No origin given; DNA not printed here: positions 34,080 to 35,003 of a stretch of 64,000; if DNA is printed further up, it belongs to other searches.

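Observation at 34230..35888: Candidate undescribed two-gene defense module: compact ABC/SMC-type ATPase plus PD-(D/E)xK-like protein in a low-GC islet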

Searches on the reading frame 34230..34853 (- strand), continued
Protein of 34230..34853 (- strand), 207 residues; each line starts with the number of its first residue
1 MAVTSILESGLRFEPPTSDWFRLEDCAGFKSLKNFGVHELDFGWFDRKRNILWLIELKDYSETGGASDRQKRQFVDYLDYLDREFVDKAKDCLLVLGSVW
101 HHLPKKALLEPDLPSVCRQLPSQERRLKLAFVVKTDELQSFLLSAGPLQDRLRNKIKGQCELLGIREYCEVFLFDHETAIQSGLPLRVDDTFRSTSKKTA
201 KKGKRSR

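Call 51: search_protein_families(library=padloc, proteins=[L001:1500-2867:+, L001:2864-3889:+, L015:8937-9983:+, L015:9986-10513:+, L016:8933-10000:+, L016:10004-10552:+, L016:10676-14398:+], max_evalue=0.001)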
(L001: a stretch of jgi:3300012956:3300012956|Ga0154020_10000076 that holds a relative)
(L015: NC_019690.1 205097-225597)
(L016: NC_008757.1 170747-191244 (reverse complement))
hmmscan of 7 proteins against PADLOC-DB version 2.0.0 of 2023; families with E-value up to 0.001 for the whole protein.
L001:1500-2867:+ (455 aa): 131 families (the best 25 are shown)
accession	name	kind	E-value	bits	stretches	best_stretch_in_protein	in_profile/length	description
PDLC00292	PtuA1|PtuA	-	5.1e-50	168.6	1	2-440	308-667/726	AAA ATPase domain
PDLC00295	PtuA1|PtuA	-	8.8e-49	164.8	2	267-439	254-419/451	AAA ATPase domain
PDLC00304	PtuA1|PtuA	-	1.7e-47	160.6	1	1-444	10-420/444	AAA ATPase domain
PDLC00269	PtuA1|PtuA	-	9.5e-42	141.8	1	1-435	1-423/446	AAA ATPase domain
PDLC00278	PtuA1|PtuA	-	1.2e-39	134.9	2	264-371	247-343/436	AAA ATPase domain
PDLC00301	PtuA1|PtuA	-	6.5e-39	132.1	2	264-351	242-329/429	AAA ATPase domain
PDLC00271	PtuA1|PtuA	-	1.4e-38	131.6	2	266-353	241-328/421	AAA ATPase domain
PDLC00298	PtuA1|PtuA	-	7.4e-35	118.8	2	263-361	239-337/423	AAA ATPase domain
PDLC00267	PtuA1|PtuA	-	1.1e-34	118.3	2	266-371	248-349/438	AAA ATPase domain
PDLC02913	ATPase_I-A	-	4.8e-34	116.3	2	268-365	328-422/508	-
PDLC00277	PtuA1|PtuA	-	2.3e-33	114.1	2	268-354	247-335/423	AAA ATPase domain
PDLC00299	PtuA1|PtuA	-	3.3e-33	113.4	2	267-365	341-436/535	AAA ATPase domain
PDLC00310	PtuA1|PtuA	-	3.4e-33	113.4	2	266-354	251-341/443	AAA ATPase domain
PDLC00287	PtuA1|PtuA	-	7.1e-31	105.5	2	271-367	407-502/584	AAA ATPase domain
PDLC00311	PtuA1|PtuA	-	5.3e-30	102.8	2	254-354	248-358/455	AAA ATPase domain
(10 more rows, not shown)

L001:2864-3889:+ (341 aa): 43 families (the best 25 are shown)
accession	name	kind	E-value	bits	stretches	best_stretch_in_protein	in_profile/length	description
PDLC00339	PtuB1|PtuB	-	1.9e-44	150.4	1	40-206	53-215/261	Unknown function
PDLC00292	PtuA1|PtuA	-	8.5e-37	124.9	1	30-251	35-251/726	AAA ATPase domain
PDLC00328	PtuB1|PtuB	-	8.4e-35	118.7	2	1-113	1-119/295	Unknown function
PDLC00288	PtuA1|PtuA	-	1.4e-30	104.6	1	44-195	57-197/733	AAA ATPase domain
PDLC00319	PtuB1|PtuB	-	2.2e-29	100.9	1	42-184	59-217/310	Unknown function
PDLC00330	PtuB1|PtuB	-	2.1e-27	94.6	1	39-187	41-195/271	Unknown function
PDLC00329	PtuB1|PtuB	-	1e-26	92.1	2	26-112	36-121/331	Unknown function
PDLC00343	PtuB1|PtuB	-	3.7e-26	90.4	1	42-206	54-222/283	Unknown function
PDLC00316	PtuB1|PtuB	-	4.9e-26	90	1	42-192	55-215/301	Unknown function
PDLC00333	PtuB1|PtuB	-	2.7e-23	80.9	1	42-184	51-193/272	Unknown function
PDLC00337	PtuB1|PtuB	-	1.1e-21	75.7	1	1-188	1-153/216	Unknown function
PDLC00342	PtuB1|PtuB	-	1.5e-17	61.8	1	1-202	1-160/247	Unknown function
PDLC00318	PtuB1|PtuB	-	6.1e-15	53.5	1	42-183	50-212/299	Unknown function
PDLC00291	PtuA1|PtuA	-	1.1e-14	52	1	42-190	55-210/773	AAA ATPase domain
PDLC00327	PtuB1|PtuB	-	1.4e-14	52.1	1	40-153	46-162/391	Unknown function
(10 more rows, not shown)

L015:8937-9983:+ (348 aa): 121 families (the best 25 are shown)
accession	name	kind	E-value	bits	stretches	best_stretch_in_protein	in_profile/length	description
PDLC04214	HEC-02A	-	3.5e-125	415.8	1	1-346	1-337/338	-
PDLC04213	HEC-02A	-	1.2e-77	259.7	1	1-346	1-334/337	-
PDLC04146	HEC-02B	-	1e-51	174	1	1-298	1-296/344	-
PDLC02980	AriA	-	5.7e-24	83.6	2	109-285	141-303/304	-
PDLC04033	PD-T4-4_A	-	4.3e-21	73.6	1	175-292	258-377/460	-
PDLC02336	AbiLi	-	1.1e-18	65.9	1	1-314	1-320/340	AbiLi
PDLC02979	AriA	-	1.2e-18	66.1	2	176-285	256-373/373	-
PDLC03878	NsnB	-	1e-17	62.9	1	1-315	1-315/345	-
PDLC04664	PDC-M47A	-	1.2e-17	62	1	177-307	256-388/461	-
PDLC04611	PDC-M38A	-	5.6e-17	60.3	2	230-305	274-351/383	-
PDLC02358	Old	-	2e-15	54.6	1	239-288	283-332/578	Old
PDLC04175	HEC-01A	-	6.2e-15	53.1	1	212-290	242-317/363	-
PDLC04032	PD-T4-4_A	-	9.6e-15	52.5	1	179-287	281-393/474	-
PDLC04608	PDC-M38A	-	1.9e-14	52.2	2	216-310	249-343/367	-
PDLC04607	PDC-M38A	-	1.1e-13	48.5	2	205-310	587-691/715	-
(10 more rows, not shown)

L015:9986-10513:+ (175 aa): 4 families
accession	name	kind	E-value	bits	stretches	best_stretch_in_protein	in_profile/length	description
PDLC04224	HEC-02B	-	3.9e-71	236.7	1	1-172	1-175/182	-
PDLC04221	HEC-02B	-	2.6e-17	61.2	1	3-170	4-168/171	-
PDLC04145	HEC-02A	-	5.2e-06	24.8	1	34-137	39-132/170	-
PDLC04220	HEC-02B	-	0.00061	17.7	0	1-78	1-74/172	-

L016:8933-10000:+ (355 aa): 106 families (the best 25 are shown)
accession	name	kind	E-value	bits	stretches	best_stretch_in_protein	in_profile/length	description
PDLC04214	HEC-02A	-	4.6e-116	385.8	1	4-352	2-336/338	-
PDLC04213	HEC-02A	-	6.2e-70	234.4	1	3-351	2-332/337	-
PDLC04146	HEC-02B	-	6.6e-48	161.5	1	5-306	3-295/344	-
PDLC04033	PD-T4-4_A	-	1.5e-21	75.1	1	170-304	247-380/460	-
PDLC02980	AriA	-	2.4e-19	68.5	2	198-294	220-303/304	-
PDLC02336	AbiLi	-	2.1e-18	65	2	163-318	175-317/340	AbiLi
PDLC02979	AriA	-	2.6e-17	61.7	2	183-293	258-372/373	-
PDLC03878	NsnB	-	5.2e-16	57.3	1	219-304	210-291/345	-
PDLC04664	PDC-M47A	-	2.9e-15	54.2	1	184-303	258-375/461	-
PDLC02358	Old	-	3.8e-15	53.7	1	245-296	280-331/578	Old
PDLC02915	ATPase-Toprim_I-B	-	8.4e-15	52.6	2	251-315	257-316/623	-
PDLC04175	HEC-01A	-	8.9e-15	52.6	1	218-298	241-316/363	-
PDLC04032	PD-T4-4_A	-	6.9e-14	49.7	1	184-298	281-395/474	-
PDLC04177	HEC-01A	-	3.9e-13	47.2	1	245-299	292-345/393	-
PDLC00069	GajA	-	4.3e-12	43.3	1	6-66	5-60/687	AAA ATPase domain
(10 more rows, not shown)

L016:10004-10552:+ (182 aa): 1 family
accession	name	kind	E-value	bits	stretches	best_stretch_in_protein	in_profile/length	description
PDLC04224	HEC-02B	-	3e-85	282.7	1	1-180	1-180/182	-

L016:10676-14398:+ (1240 aa): 10 families
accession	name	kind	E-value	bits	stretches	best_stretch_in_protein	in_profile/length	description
PDLC02488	BrxC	-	0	1670.4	1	1-1235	2-1239/1240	BrxC-PglY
PDLC02481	BrxC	-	3.2e-47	159.3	2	245-731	222-704/1192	BrxC-PglY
PDLC02471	BrxC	-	2.8e-08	30.4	1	33-91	32-91/1190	BrxC-PglY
PDLC02479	BrxC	-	9.3e-07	25.5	1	28-90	25-84/1172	BrxC-PglY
PDLC02778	SspC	-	7.1e-06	22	1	31-126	14-103/1053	SspC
PDLC02483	BrxC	-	2.5e-05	20.4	0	340-462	320-458/1212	BrxC-PglY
PDLC02779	SspC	-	0.00012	18.1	1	29-93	16-77/1054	SspC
PDLC02489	BrxC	-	0.00016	17.9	0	34-87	40-93/1146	BrxC-PglY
PDLC02491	BrxC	-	0.00079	15.7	0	59-88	68-97/794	BrxC-PglY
PDLC02775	SspC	-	0.00083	15.2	0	30-92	25-84/1064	SspC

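Call 52: search_protein_families(library=pfam, alignment_id=A2, max_evalue=0.1)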
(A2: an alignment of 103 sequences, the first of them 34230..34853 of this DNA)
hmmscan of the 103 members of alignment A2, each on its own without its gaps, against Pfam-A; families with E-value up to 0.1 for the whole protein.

A. member 1, window:34230-34853:- (207 aa): 0 families

B. families by the number of members that match (of 103 scanned): 24 families
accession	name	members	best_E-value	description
PF00331.26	Glyco_hydro_10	1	0.0064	Glycosyl hydrolase family 10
PF20439.3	SpoIVA_C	1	0.0079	Sporulation stage IV protein A, C-terminal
PF00612.33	IQ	1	0.0088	IQ calmodulin-binding motif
PF04174.18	CP_ATPgrasp_1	1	0.0093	A circularly permuted ATPgrasp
PF05673.19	DUF815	1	0.014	Protein of unknown function (DUF815)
PF24249.1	DUF7452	1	0.016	Domain of unknown function (DUF7452)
PF23086.1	Tudor_Coilin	1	0.021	Coilin, C-terminal Tudor domain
PF06108.18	DUF952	1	0.026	Protein of unknown function (DUF952)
PF13508.13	Acetyltransf_7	1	0.03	Acetyltransferase (GNAT) domain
PF13588.12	HSDR_N_2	1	0.032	Type I restriction enzyme R protein N terminus (HSDR_N)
PF08463.15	EcoEI_R_C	1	0.04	EcoEI R protein C-terminal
PF24735.1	DUF7686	1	0.042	Domain of unknown function (DUF7686)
PF04406.19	TP6A_N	1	0.043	Type IIB DNA topoisomerase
PF21377.3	MurD_N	1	0.046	MurD N-terminal domain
PF24338.1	DUF7506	1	0.05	Domain of unknown function (DUF7506)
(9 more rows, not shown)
